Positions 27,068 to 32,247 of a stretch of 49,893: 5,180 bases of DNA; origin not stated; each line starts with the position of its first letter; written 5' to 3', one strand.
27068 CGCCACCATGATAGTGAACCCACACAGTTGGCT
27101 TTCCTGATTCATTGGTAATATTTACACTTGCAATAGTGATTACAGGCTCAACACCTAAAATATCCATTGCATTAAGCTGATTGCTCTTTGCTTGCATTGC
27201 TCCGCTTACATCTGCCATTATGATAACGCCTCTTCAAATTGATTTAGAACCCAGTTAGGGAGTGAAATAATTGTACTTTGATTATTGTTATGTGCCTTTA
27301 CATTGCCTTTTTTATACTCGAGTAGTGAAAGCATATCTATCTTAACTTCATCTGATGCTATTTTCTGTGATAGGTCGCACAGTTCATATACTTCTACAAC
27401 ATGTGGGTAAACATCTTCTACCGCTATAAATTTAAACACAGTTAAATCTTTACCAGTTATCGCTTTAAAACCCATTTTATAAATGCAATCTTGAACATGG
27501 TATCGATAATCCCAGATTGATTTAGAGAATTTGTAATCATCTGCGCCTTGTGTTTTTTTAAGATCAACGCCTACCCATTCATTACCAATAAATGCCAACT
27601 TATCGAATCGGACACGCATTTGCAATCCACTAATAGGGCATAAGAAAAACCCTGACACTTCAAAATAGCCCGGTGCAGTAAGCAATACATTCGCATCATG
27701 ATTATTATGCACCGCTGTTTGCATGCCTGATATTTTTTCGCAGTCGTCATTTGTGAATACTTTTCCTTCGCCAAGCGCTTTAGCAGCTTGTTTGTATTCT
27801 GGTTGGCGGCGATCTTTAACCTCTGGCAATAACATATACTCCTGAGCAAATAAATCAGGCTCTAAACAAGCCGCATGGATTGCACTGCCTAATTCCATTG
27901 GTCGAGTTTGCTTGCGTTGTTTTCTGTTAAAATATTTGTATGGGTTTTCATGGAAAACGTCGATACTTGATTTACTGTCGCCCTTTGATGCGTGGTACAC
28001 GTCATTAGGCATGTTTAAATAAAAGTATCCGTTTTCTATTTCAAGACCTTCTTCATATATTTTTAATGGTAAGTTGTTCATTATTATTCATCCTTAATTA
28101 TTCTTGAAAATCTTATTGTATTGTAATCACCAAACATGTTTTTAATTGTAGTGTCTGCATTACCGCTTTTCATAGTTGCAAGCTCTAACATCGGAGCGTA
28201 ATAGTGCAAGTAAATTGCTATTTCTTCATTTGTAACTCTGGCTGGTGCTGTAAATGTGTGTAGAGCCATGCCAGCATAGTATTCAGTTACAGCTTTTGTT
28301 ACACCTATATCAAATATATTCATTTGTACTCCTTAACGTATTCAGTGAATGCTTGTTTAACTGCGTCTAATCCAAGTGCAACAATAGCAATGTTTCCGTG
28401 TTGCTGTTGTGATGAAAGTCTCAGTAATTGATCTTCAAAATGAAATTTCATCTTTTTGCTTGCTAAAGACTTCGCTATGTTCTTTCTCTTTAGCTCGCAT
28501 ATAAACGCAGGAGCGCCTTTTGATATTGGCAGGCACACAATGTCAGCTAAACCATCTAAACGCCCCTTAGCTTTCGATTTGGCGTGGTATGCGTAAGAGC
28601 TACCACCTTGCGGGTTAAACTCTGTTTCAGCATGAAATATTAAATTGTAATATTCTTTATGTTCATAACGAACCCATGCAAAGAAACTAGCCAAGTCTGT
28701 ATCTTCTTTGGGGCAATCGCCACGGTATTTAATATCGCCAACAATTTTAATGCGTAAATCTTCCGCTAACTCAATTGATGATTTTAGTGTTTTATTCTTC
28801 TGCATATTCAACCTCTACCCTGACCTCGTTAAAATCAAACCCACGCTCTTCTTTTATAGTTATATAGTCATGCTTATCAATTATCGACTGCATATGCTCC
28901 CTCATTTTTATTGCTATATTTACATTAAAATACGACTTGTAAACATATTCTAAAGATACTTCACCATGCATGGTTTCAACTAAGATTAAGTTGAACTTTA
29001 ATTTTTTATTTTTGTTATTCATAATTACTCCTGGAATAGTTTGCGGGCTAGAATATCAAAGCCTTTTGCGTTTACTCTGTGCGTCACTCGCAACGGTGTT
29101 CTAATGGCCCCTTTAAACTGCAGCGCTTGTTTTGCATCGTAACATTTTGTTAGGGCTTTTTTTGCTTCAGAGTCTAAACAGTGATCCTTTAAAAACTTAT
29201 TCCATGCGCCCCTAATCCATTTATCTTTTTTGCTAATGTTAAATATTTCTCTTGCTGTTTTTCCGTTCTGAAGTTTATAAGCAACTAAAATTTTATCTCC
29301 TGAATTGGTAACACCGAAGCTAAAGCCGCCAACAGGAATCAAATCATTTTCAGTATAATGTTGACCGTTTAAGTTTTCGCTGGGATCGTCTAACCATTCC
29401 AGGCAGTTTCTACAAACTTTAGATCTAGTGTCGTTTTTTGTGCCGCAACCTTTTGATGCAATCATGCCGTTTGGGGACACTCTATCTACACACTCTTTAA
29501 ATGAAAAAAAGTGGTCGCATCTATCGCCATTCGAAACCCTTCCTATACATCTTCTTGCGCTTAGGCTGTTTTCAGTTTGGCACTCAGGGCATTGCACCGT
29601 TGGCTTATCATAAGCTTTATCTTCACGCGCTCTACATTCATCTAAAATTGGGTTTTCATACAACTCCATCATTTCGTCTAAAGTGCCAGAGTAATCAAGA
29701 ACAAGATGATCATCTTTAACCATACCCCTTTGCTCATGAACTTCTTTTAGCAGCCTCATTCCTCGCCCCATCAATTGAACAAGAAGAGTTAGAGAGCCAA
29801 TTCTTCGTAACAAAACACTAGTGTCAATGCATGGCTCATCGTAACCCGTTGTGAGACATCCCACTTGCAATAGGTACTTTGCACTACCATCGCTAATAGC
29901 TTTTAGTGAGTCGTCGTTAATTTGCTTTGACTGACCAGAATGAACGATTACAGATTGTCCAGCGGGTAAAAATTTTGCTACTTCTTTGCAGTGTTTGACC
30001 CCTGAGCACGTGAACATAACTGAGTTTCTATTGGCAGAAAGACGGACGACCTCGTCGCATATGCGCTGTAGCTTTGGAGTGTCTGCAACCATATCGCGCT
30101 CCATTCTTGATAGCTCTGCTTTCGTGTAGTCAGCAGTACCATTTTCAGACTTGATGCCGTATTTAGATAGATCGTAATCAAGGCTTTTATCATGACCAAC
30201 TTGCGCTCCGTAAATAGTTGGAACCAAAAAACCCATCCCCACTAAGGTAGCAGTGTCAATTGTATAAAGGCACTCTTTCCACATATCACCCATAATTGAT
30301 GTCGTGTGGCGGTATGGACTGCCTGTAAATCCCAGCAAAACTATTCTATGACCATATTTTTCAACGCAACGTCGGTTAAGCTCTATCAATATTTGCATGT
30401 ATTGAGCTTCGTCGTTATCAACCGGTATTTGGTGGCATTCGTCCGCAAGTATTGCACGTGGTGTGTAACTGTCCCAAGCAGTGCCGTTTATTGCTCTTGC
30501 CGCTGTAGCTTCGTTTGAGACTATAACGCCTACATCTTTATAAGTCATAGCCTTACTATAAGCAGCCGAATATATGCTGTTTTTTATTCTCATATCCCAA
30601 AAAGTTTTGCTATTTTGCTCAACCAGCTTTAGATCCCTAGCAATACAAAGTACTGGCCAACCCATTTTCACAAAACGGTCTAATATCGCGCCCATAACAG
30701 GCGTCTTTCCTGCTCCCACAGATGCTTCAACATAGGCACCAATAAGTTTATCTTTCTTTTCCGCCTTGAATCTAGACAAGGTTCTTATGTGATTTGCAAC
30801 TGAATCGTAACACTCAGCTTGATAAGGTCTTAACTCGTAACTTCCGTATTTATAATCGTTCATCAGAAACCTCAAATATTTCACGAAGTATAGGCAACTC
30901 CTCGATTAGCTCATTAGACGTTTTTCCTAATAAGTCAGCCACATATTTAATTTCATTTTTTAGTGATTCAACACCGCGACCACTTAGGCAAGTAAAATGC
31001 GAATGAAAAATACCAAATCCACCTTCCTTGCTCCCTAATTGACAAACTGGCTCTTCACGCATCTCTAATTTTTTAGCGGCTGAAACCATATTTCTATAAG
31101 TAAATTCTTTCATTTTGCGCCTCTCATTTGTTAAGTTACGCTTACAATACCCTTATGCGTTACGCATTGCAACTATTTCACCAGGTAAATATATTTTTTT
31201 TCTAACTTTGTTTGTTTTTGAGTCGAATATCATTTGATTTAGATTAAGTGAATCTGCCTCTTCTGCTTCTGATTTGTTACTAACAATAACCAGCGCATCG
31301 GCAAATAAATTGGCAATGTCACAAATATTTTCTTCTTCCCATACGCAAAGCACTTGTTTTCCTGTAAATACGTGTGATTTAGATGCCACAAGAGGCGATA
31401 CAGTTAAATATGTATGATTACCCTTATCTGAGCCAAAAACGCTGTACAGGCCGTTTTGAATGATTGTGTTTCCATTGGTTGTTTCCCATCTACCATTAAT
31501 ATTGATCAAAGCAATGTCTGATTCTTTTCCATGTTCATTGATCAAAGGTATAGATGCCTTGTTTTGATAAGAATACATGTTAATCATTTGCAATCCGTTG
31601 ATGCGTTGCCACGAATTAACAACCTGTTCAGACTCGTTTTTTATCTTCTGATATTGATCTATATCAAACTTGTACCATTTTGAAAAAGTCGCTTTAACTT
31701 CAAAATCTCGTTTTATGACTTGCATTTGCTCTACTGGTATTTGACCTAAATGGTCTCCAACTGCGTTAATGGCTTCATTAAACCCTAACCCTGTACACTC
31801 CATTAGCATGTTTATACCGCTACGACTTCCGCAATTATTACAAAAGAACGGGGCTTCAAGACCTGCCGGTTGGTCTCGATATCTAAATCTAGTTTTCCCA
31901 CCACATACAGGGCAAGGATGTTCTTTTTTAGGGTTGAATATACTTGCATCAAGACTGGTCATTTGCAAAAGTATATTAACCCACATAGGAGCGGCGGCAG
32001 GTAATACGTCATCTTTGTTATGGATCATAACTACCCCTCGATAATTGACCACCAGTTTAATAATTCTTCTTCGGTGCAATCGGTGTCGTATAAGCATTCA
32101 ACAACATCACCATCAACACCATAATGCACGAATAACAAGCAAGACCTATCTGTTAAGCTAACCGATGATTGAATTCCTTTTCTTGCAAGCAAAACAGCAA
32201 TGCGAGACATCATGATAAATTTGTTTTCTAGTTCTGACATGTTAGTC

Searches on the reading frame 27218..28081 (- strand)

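Call 7: search_protein_families(library=phrogs, proteins=[window:27218-28081:-], max_evalue=0.001)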
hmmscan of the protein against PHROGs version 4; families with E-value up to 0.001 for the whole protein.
window:27218-28081:- (287 aa): 3 families
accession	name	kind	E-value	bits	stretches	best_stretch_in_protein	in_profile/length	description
phrog_412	-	DNA, RNA and nucleotide metabolism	3.3e-62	212.2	1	14-286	134-414/440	exonuclease VIII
phrog_607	-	DNA, RNA and nucleotide metabolism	1.6e-22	80.6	1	21-254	580-848/883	exonuclease VII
phrog_28222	-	DNA, RNA and nucleotide metabolism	8.9e-05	21.8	0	13-94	633-718/941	exonuclease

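Call 8: search_protein_families(library=pfam, proteins=[window:27218-28081:-], max_evalue=0.001)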
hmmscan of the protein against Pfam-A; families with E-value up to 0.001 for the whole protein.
window:27218-28081:- (287 aa): 2 families
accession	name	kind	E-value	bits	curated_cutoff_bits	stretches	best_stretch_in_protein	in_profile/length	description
PF12684.13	DUF3799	-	3e-20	73.4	26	1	36-265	1-223/233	PDDEXK-like domain of unknown function (DUF3799)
PF12705.13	PDDEXK_1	-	0.00032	21.2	22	1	36-208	3-172/247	PD-(D/E)XK nuclease superfamily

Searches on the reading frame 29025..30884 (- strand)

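Call 7: search_protein_families(library=phrogs, proteins=[window:29025-30884:-], max_evalue=0.001)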
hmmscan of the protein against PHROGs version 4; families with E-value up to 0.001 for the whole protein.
window:29025-30884:- (619 aa): 3 families
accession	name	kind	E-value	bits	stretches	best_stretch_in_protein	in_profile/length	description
phrog_16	-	DNA, RNA and nucleotide metabolism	2e-63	216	1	13-618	268-761/986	DNA helicase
phrog_34481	-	unknown function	1.7e-08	35.4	1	49-112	52-115/132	-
phrog_16694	-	unknown function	3e-08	33.1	1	341-422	623-704/1010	-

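Call 8: search_protein_families(library=pfam, proteins=[window:29025-30884:-], max_evalue=0.001)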
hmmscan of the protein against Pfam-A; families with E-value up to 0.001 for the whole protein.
window:29025-30884:- (619 aa): 2 families
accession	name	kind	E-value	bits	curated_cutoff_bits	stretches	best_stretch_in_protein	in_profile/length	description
PF04851.21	ResIII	-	2.5e-14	53.9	22.5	1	16-191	2-163/164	Type III restriction enzyme, res subunit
PF00271.37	Helicase_C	-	8.7e-07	29.6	23.5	1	271-377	2-108/110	Helicase conserved C-terminal domain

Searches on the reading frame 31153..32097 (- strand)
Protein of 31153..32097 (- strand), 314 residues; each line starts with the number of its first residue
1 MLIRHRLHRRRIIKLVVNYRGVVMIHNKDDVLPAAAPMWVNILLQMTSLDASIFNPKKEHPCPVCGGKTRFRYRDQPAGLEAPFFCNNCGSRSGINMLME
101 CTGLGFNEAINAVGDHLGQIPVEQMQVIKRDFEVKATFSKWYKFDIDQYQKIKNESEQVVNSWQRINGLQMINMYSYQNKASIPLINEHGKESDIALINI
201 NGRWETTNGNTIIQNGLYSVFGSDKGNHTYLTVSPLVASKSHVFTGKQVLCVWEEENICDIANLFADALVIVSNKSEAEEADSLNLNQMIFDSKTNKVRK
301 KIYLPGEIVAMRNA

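Call 7: search_protein_families(library=phrogs, proteins=[window:31153-32097:-], max_evalue=0.001)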
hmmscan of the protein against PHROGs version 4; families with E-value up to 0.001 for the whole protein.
window:31153-32097:- (314 aa): 4 families
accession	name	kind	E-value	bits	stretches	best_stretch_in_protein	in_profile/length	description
phrog_510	-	DNA, RNA and nucleotide metabolism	1.3e-25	91.2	1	21-126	8-110/667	DNA primase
phrog_25777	-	DNA, RNA and nucleotide metabolism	3.5e-07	29.7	1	53-99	63-107/907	DNA primase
phrog_599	-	moron, auxiliary metabolic gene and host takeover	0.00016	22.9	1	41-95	56-111/262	Lar-like restriction alleviation protein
phrog_2249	-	DNA, RNA and nucleotide metabolism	0.00031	20.5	1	58-120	15-82/802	DNA primase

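Call 8: search_protein_families(library=pfam, proteins=[window:31153-32097:-], max_evalue=0.001)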
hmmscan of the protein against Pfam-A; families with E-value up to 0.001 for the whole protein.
window:31153-32097:- (314 aa): 2 families
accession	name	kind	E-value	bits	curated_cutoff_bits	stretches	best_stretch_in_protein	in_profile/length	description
PF08273.17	Zn_Ribbon_Prim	-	9e-10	39.1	23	1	58-94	2-36/37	Zinc-binding domain of primase-helicase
PF14205.11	Cys_rich_KTR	-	2.2e-06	27.8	25.5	1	62-96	6-40/54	Cysteine-rich KTR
